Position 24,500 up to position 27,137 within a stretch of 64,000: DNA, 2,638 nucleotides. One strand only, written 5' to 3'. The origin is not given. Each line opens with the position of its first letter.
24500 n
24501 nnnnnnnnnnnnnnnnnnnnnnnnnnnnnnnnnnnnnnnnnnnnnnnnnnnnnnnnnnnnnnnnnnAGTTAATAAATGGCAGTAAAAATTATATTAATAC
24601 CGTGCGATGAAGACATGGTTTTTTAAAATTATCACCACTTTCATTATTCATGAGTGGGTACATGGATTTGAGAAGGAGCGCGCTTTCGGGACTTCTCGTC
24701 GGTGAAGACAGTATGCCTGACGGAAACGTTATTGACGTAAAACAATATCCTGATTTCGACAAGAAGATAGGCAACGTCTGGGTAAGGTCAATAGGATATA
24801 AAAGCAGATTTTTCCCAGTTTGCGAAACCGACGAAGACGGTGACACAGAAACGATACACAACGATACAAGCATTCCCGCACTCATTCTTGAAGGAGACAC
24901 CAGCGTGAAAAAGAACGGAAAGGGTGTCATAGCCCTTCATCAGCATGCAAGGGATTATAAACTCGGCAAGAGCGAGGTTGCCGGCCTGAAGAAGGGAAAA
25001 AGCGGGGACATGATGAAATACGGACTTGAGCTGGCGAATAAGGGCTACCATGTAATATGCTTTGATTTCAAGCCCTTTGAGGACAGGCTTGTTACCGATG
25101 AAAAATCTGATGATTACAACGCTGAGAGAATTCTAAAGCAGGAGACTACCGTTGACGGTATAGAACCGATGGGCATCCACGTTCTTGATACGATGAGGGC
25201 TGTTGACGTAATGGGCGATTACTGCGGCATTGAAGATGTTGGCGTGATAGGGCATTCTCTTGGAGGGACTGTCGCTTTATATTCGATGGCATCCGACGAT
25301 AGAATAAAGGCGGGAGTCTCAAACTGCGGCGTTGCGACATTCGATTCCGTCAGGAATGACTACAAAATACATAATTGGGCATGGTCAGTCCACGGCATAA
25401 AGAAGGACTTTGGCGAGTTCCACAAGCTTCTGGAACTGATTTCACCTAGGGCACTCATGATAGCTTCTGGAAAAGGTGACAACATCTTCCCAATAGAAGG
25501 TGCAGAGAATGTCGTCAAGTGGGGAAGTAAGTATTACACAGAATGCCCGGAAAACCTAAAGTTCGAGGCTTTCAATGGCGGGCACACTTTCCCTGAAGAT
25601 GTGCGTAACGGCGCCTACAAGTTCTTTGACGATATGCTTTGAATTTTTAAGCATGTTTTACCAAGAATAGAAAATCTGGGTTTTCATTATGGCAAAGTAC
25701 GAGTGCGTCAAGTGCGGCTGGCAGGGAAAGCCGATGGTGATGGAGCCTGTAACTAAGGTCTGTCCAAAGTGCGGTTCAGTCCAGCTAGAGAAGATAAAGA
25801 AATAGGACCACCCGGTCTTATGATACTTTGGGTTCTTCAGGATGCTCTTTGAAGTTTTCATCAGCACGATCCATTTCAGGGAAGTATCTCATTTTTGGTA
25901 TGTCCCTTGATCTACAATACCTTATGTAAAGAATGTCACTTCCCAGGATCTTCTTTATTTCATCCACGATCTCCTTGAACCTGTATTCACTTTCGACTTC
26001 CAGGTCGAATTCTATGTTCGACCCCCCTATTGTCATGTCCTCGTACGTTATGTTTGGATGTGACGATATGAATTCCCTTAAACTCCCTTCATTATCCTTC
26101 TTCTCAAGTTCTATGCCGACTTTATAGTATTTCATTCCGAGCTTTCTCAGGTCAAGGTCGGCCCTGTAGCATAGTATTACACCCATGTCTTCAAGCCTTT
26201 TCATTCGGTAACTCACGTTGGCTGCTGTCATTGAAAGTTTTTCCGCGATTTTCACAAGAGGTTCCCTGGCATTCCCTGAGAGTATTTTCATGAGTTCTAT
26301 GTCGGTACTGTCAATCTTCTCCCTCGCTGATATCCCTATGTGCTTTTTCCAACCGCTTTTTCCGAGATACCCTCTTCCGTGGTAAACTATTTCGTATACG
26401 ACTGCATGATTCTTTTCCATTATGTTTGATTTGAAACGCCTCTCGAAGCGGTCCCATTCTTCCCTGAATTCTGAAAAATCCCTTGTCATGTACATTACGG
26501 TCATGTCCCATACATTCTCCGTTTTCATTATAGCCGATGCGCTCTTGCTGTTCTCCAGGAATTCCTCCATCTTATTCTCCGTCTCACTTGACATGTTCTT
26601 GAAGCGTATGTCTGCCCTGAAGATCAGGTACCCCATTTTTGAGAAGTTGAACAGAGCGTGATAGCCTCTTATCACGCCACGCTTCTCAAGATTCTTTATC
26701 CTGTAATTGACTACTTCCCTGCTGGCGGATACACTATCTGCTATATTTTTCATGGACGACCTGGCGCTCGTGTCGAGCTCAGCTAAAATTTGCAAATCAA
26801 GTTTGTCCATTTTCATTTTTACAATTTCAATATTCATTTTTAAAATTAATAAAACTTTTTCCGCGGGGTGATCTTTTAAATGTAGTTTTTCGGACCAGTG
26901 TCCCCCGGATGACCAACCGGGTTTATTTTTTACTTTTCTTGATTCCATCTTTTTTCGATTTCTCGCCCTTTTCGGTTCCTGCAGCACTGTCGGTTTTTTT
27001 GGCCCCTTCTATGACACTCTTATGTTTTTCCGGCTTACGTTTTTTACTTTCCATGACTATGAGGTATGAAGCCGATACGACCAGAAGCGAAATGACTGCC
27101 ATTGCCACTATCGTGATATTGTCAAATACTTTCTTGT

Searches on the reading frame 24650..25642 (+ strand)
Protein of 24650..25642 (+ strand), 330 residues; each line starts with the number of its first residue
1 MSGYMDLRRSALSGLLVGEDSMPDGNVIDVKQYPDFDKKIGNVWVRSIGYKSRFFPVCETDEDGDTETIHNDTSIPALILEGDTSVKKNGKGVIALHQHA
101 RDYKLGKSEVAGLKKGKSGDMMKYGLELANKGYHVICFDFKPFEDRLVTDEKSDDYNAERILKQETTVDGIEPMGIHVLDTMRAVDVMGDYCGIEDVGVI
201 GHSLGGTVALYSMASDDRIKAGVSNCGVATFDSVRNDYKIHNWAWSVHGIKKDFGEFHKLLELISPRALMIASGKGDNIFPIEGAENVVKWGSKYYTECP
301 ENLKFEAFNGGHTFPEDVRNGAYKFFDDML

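Call 35: search_protein_families(library=pfam, proteins=[window:24650-25642:+], max_evalue=0.00001)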
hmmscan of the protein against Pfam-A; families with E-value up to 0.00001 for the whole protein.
window:24650-25642:+ (330 aa): 1 family
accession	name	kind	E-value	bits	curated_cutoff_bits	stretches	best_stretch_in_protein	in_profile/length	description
PF00561.26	Abhydrolase_1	-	8.3e-09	35.9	25.8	1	128-232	23-107/245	alpha/beta hydrolase fold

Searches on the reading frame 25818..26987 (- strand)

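Call 35: search_protein_families(library=pfam, proteins=[window:25818-26987:-], max_evalue=0.00001)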
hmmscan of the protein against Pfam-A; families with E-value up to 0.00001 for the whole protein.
window:25818-26987:- (389 aa): 5 families
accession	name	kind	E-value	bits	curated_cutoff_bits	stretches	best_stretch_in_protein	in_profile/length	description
PF13412.12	HTH_24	-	3.8e-23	81.2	21.9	2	60-107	1-48/48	Winged helix-turn-helix DNA-binding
PF13404.12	HTH_AsnC-type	-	8e-19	67.6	27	2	225-266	1-42/42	AsnC-type helix-turn-helix domain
PF01047.28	MarR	-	6.7e-08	32.7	24.6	0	230-279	6-55/59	MarR family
PF12840.13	HTH_20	-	1.7e-06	28.3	27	0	241-271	18-48/51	Helix-turn-helix domain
PF13545.12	HTH_Crp_2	-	8.6e-06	26.1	27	0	77-107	23-53/70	Crp-like helix-turn-helix domain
